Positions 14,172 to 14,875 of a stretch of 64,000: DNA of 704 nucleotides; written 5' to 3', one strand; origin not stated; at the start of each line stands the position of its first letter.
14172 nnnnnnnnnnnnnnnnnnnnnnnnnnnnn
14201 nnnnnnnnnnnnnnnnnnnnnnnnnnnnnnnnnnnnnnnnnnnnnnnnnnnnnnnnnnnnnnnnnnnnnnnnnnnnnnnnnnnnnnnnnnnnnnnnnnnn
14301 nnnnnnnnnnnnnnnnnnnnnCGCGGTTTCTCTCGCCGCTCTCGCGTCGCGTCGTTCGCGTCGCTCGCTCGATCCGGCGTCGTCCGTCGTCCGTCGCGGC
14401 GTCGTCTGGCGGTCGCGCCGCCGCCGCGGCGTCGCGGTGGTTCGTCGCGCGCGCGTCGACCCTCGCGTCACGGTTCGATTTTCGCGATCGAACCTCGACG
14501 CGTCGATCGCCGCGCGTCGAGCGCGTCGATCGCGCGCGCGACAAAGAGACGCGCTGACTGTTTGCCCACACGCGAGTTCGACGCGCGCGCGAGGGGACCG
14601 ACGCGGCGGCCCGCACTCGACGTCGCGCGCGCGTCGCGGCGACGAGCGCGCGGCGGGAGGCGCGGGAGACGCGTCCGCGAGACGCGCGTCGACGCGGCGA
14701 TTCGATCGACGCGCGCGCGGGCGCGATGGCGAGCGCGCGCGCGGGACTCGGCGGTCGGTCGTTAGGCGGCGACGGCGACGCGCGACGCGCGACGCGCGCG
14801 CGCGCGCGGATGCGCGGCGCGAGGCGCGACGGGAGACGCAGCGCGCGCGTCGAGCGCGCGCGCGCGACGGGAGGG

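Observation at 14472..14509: Shared hairpin-plus-palindrome element in two bidirectional promoters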

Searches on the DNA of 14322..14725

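Call 53: search_rna_families(source=window, start=14322, end=14725, threshold=evalue, max_evalue=10)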
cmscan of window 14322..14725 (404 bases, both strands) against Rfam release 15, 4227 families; matches with E-value up to 10: 7.
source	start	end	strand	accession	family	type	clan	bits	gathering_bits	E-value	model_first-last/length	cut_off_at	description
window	14446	14591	+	RF03934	mir-m107-1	Gene; miRNA;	-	19.2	83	0.53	1-65/65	no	mir-m107-1 microRNA precursor family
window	14480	14535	-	RF03295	mir-7594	Gene; miRNA;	-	16.8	80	1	1-63/63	no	mir-7594 microRNA precursor family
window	14485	14532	-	RF03934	mir-m107-1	Gene; miRNA;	-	16.4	83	2.6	1-65/65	no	mir-m107-1 microRNA precursor family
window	14516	14591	+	RF03990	mir-4888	Gene; miRNA;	-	16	90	4.6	1-73/73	no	mir-4888 microRNA precursor family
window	14509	14591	-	RF03518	mir-1893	Gene; miRNA;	-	15.3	94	6.3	1-83/83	no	mir-1893 microRNA precursor family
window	14453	14542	+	RF02691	BTH_s19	Gene; sRNA;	-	14.9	153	0.14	103-216/224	no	Burkholderia sRNA 19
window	14684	14725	-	RF02691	BTH_s19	Gene; sRNA;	-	9.8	153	3.8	182-224/224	5'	Burkholderia sRNA 19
